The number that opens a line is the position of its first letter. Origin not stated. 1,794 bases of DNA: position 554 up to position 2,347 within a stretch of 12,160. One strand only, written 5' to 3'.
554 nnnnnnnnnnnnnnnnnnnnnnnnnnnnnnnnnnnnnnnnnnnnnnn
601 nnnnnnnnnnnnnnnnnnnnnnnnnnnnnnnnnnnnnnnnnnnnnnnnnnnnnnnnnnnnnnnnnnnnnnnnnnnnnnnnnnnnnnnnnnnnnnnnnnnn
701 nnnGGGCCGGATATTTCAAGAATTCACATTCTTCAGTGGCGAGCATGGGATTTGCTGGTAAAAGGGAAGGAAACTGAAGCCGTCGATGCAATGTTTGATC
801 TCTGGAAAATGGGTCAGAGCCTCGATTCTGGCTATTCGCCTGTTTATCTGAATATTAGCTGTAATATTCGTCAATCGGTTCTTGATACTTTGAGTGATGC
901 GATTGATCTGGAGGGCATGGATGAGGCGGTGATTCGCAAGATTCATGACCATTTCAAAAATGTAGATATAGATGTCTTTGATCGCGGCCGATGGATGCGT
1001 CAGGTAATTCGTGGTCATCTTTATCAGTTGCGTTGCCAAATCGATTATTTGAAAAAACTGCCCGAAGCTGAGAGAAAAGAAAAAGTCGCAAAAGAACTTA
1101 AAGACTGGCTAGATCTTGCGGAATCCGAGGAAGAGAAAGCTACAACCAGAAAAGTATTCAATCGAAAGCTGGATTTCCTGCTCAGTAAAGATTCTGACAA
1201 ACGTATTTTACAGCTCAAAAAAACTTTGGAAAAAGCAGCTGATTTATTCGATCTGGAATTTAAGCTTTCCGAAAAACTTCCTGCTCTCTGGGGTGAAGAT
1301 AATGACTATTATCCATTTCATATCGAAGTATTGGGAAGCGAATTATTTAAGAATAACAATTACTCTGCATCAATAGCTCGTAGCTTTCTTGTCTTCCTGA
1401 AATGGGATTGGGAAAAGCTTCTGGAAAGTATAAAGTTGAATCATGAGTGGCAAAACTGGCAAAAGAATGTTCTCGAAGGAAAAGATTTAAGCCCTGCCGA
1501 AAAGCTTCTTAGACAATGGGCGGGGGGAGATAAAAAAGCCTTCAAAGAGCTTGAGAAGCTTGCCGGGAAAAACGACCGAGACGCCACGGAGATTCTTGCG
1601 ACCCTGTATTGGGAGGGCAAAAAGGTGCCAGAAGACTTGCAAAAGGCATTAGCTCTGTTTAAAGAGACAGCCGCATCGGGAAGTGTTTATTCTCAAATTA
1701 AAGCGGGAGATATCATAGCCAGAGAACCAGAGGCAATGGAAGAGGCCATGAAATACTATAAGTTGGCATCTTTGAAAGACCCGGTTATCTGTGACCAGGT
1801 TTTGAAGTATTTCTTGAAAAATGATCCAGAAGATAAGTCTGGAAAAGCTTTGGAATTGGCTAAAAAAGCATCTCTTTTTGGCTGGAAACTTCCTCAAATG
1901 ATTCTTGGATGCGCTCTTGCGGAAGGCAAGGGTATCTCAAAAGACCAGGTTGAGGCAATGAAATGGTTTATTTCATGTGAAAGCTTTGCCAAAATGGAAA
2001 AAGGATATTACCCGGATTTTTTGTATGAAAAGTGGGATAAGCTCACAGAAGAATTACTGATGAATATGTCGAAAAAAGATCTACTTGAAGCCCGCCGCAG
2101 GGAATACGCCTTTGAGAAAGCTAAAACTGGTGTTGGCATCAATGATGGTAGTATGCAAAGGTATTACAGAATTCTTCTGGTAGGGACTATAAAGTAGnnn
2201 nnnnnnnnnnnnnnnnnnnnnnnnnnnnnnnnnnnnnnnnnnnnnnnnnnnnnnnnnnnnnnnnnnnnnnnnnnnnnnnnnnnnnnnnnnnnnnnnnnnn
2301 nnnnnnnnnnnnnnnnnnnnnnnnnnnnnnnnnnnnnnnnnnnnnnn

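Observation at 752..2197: Unrecognised ~260-aa N-terminal domain fused to Sel1-like repeats, in a low-GC gene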

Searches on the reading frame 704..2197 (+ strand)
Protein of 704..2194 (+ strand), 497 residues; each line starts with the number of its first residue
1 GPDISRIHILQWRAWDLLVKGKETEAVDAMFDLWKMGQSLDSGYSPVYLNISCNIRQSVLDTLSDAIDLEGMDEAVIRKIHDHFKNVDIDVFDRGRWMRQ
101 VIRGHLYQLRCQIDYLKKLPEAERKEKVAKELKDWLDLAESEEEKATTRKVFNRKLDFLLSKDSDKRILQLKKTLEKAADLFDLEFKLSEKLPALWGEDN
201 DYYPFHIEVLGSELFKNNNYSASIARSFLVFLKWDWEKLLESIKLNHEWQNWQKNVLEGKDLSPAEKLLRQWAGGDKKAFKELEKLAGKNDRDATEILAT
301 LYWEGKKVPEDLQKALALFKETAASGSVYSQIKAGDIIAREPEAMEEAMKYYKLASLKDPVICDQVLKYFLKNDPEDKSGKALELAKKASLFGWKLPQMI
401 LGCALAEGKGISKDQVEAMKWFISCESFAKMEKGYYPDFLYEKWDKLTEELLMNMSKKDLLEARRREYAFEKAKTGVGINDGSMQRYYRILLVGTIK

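Call 4: search_protein_families(library=pfam, proteins=[window:752-2194:+], max_evalue=0.01)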
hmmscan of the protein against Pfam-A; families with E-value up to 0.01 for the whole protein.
window:752-2194:+ (481 aa): 1 family
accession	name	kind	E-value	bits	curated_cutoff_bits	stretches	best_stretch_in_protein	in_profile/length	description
PF08238.18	Sel1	-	9.5e-09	35.9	30.7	0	282-311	7-36/36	Sel1 repeat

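Call 5: find_homologous_proteins(query=window:704-2194:+, max_evalue=0.001)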
Query window:704-2194:+ (497 aa): 1 proteins with E <= 0.001 among 8000 candidates.
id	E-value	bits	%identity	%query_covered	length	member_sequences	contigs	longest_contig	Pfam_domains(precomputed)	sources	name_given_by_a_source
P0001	0.0e+0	1092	99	99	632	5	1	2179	PF08238.19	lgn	-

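Call 11: find_encoding_contigs(protein=P0001, flank=10000, max_places=10)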
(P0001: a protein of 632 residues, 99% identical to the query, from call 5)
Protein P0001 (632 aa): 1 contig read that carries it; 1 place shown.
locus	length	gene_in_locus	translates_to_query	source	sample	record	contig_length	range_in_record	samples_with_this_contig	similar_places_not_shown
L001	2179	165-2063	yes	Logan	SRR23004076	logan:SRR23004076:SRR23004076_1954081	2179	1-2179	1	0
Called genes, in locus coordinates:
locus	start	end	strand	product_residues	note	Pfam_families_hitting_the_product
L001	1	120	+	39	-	?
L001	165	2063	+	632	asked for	PF08238:Sel1 (faint)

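Call 20: find_related_loci(query=P0001, collection=genome_contigs, flank=10000)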
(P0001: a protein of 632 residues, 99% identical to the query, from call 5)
Query P0001 (632 aa) in genome_contigs; peptide patterns used: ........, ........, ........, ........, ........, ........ (x = any residue, [..] = any of these).
44 stretches matched a pattern; 3 encode a relative of the query (tblastn E <= 1e-3); 3 distinct loci.
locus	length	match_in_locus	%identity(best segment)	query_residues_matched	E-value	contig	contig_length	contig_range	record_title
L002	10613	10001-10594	25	398-570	1e-8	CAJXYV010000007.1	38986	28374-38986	MAG TPA_asm: uncultured Verrucomicrobia bacterium isolate SRR6231157_bin.4_MetaBAT_v2.12.1_MAG genome assembly, contig:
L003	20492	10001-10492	27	422-581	1e-7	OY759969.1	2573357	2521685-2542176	MAG: Gammaproteobacteria bacterium isolate d7a9a2da-7f06-464b-9d30-da8db92f0b98 genome assembly, chromosome: 1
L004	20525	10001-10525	28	409-557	9e-5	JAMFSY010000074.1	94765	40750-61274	MAG: Candidatus Methylacidiphilales bacterium isolate NGEE_A_bin15 k127_440078, whole genome shotgun sequence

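Call 22: search_protein_families(library=ncbifam, proteins=[P0001], max_evalue=0.01)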
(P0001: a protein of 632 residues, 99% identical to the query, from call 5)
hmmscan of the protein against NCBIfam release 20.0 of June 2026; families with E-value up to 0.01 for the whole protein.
P0001 (632 aa): 0 families

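Call 23: search_protein_families(library=pfam, proteins=[P0001], max_evalue=10)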
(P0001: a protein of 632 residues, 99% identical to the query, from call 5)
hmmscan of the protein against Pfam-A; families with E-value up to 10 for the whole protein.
P0001 (632 aa): 3 families
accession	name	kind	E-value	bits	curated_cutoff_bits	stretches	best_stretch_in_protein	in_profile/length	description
PF08238.18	Sel1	-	4.8e-08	33.7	30.7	2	534-557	5-28/36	Sel1 repeat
PF08145.17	BOP1NT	-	0.02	15.3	29.6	1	247-335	56-144/259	BOP1NT (NUC169) domain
PF19807.5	DUF6290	-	0.056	14.1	27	1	185-225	26-66/72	Family of unknown function (DUF6290)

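Call 24: search_solved_structures(query=P0001, max_evalue=1, show_alignments=2)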
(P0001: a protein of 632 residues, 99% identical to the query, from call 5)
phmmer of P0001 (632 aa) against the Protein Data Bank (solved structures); distinct sequences matched with E-value up to 1: 20.
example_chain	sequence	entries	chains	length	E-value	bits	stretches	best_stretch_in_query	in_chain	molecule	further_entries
4bwr_A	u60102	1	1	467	1.5e-13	53.7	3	481-557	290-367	PROTEIN CORRESPONDING TO LOCUS C5321 FROM CFT073 E.COLI STRAIN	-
6ok3_A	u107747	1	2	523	1.5e-12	50.4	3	420-559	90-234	Sel1 repeat protein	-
6deh_A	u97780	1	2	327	1.9e-08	36.8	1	420-562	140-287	TPR repeat protein, protein-protein interaction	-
6onw_A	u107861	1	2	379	7.3e-07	31.6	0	414-556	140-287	Sel1 repeat protein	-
8ket_C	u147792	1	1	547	1.4e-06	30.6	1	419-558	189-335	Protein sel-1 homolog 1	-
9uav_C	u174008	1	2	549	1.4e-06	30.6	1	419-558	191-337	Protein sel-1 homolog 1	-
8kes_D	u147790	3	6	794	4.5e-06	29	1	420-558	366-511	Protein sel-1 homolog 1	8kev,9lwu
9og0_C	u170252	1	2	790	1.5e-05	27.2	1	420-558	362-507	Protein sel-1 homolog 1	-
8sxq_A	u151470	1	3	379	1.6e-05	27.2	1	412-571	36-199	SEL-1 repeat protein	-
6ork_A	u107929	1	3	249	1.6e-05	27.1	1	415-557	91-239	Sel1 repeat protein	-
6ur7_A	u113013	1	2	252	0.00016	23.9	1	517-565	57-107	Sel1 repeat family protein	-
5b26_A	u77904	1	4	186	0.00058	22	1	419-558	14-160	Protein sel-1 homolog 1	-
1ouv_A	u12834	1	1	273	0.0014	20.7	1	412-458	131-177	conserved hypothetical secreted protein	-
6xu6_CT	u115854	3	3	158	0.03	16.3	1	224-281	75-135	RE62581p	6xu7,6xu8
4v6w_CT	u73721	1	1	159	0.031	16.3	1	224-281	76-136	60S ribosomal protein L21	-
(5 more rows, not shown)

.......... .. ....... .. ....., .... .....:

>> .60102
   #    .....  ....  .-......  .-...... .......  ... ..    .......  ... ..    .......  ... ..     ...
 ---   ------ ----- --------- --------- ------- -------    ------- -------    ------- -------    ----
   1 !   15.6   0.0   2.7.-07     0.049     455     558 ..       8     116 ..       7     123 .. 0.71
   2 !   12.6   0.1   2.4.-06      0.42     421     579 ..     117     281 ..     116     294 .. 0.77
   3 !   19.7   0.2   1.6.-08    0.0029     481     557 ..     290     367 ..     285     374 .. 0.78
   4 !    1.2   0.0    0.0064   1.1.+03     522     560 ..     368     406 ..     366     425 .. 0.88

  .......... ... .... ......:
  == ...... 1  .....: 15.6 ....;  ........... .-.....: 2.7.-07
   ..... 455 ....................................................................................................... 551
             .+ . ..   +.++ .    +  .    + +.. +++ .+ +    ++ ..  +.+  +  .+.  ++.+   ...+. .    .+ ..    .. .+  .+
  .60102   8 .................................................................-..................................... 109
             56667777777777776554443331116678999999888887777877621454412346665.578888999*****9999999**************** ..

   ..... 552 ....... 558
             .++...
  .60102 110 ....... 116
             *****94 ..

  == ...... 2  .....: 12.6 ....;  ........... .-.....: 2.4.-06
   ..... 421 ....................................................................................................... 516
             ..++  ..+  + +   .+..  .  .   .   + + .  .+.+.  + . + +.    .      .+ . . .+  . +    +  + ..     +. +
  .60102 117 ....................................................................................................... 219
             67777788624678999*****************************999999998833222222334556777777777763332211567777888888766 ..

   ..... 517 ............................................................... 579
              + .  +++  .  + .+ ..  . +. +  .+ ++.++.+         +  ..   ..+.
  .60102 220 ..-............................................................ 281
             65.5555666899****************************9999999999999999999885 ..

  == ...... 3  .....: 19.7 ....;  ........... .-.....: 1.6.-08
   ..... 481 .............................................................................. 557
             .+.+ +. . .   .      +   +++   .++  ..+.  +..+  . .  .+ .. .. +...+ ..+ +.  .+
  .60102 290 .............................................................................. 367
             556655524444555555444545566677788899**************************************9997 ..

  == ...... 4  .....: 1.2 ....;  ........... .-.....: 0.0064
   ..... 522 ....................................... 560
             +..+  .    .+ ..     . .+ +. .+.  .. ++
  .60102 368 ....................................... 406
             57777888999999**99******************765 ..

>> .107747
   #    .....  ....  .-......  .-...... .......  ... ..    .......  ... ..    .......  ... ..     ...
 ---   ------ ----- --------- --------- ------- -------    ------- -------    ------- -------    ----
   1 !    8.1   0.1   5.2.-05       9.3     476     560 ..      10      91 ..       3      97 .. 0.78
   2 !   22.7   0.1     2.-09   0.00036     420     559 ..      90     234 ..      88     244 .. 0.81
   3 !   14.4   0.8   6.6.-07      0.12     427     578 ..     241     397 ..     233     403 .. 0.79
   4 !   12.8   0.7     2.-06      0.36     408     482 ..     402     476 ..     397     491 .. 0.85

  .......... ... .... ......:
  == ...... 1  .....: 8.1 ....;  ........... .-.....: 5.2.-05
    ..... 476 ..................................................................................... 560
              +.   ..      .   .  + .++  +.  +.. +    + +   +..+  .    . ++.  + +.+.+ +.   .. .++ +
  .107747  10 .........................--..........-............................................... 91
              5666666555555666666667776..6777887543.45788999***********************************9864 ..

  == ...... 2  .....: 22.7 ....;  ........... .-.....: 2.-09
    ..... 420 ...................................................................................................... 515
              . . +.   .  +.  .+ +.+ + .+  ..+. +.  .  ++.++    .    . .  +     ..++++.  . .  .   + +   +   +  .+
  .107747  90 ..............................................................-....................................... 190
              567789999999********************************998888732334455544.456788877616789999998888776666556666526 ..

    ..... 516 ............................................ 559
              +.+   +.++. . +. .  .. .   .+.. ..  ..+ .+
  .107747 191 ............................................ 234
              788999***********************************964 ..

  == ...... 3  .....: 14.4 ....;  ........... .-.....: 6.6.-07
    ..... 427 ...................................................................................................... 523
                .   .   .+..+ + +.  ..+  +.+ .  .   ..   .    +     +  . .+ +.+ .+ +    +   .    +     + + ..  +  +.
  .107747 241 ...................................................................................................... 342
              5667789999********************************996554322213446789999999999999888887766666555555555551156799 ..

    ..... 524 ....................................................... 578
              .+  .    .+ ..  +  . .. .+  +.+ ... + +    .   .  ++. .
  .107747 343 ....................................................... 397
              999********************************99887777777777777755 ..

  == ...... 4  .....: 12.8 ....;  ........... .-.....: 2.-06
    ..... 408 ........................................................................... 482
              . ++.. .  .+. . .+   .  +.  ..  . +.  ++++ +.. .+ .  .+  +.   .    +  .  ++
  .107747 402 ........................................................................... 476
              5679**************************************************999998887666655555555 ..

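Call 26: search_protein_representatives(protein=P0001)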
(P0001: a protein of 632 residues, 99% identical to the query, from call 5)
Query: 632 residues. Proteins with E-value up to 0.001 (for the whole library): 7129; up to 1e-10: 415; up to 1e-30: 5. The best 150 are listed.
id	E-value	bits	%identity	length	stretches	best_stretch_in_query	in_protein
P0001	0.0e+00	1428.8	100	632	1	1-632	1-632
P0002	7.5e-108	378.4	41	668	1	74-603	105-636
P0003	1.9e-34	135.9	28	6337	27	414-567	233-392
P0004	3.1e-32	128.6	41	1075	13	510-559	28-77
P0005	3.7e-31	125.1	38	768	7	409-491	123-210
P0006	4.9e-29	118.1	36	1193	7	414-559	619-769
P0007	1.9e-28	116.1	27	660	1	148-606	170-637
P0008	8.4e-27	110.7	35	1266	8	431-559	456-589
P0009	7.1e-24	101.0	37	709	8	509-578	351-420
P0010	5.6e-23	98.1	34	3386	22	418-559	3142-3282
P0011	1.4e-22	96.8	34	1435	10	414-558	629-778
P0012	1.6e-22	96.6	34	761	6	408-559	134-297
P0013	1.8e-22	96.4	27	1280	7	419-559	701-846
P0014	3.2e-22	95.6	30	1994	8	408-560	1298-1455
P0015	4.5e-22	95.1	45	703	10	528-558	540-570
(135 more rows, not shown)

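Call 28: predict_structure(protein=P0001)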
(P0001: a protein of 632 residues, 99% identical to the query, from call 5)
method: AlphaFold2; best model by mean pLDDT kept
length: 632 residues; sequences in the alignment: 1
mean_pLDDT: 44.0   pTM: 0.25
mean pLDDT of the five models: 44.0, 43.9, 41.3, 38.1, 35.0
residues with pLDDT >= 90: 0; 70-90: 39; 50-70: 158; < 50: 435
segments of 3 or more residues with pLDDT < 50: 1-142, 175-190, 200-207, 219-247, 313-392, 441-443, 457-477, 480-497, 522-587, 593-632
pLDDT, mean of each block of 10 residues (from residue 1): 37 36 36 38 38 28 26 31 37 33 29 26 27 41 51 58 62 47 43 51 44 48 34 45 50 70 69 61 58 67 57 44 30 28 32 32 31 34 38 54 69 79 69 61 56 53 41 48 43 45 53 55 42 33 32 29 26 35 47 48 37 33 38 29
secondary structure, 60 per line:
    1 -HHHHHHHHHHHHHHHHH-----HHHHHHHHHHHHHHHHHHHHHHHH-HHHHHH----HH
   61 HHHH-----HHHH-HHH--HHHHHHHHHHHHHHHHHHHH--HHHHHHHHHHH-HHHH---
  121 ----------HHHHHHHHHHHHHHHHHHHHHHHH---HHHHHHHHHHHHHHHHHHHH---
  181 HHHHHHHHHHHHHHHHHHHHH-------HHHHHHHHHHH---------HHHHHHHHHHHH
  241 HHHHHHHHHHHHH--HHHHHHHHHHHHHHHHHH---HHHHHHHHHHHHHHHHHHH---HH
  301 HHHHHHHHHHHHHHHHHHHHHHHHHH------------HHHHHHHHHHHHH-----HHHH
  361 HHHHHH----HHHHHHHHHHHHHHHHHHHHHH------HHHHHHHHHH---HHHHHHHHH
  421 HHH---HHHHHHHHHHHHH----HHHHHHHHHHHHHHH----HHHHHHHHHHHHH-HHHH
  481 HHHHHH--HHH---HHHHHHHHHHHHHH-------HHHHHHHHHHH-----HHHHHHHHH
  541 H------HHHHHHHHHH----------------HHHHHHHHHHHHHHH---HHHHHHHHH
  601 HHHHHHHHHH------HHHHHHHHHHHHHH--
elements in order: H2-18 H24-47 H49-54 H59-64 H70-73 H80-99 H102-112 H114-117 H131-154 H158-177 H181-201 H209-219 H229-253 H256-273 H277-295 H299-326 H339-351 H357-366 H371-392 H399-408 H412-423 H427-439 H444-458 H463-475 H477-486 H495-508 H516-526 H532-541 H548-557 H574-588 H592-610 H617-630

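Call 32: find_encoding_contigs(protein=P0007, flank=10000, max_places=5)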
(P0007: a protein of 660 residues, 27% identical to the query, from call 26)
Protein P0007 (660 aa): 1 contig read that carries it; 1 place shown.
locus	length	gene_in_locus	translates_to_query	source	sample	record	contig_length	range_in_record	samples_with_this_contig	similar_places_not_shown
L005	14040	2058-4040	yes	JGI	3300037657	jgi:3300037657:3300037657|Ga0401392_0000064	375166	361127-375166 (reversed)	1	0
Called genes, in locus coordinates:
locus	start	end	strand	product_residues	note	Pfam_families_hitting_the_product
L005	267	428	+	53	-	-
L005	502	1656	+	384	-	PF13173:AAA_14, PF13635:DUF4143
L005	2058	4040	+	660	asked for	PF08238:Sel1 (faint)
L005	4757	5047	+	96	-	PF05973:Gp49 (weak)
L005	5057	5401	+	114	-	PF21716:dnstrm_HI1420, PF01381:HTH_3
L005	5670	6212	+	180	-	-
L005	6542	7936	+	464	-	PF01637:ATPase_2, PF13173:AAA_14 (faint), PF01022:HTH_5 (weak), PF03008:DUF234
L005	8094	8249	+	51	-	-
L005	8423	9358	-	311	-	-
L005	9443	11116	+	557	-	PF02463:SMC_N (faint), PF13476:AAA_23 (faint), PF00005:ABC_tran, PF00006:ATP-synt_ab (faint), PF13304:AAA_21 (faint), PF13401:AAA_22 (faint), PF12848:ABC_tran_Xtn (weak), PF00005:ABC_tran, +1 more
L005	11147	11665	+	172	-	PF14512:TM1586_NiRdase, PF00881:Nitroreductase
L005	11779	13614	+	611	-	PF00664:ABC_membrane, PF00005:ABC_tran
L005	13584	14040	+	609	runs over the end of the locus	PF00664:ABC_membrane, PF00005:ABC_tran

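Call 33: find_encoding_contigs(protein=P0002, flank=10000, max_places=5)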
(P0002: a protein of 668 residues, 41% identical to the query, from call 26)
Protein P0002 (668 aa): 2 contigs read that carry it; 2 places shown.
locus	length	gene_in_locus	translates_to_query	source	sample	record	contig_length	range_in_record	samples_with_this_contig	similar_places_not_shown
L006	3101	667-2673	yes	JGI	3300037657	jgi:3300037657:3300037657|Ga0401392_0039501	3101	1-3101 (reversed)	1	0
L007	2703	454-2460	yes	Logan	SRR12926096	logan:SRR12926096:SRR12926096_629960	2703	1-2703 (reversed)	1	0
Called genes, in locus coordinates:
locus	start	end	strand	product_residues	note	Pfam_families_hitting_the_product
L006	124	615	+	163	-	-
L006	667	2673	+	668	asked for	PF08238:Sel1 (faint)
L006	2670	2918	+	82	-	-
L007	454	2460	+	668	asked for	PF08238:Sel1 (faint)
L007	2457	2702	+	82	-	?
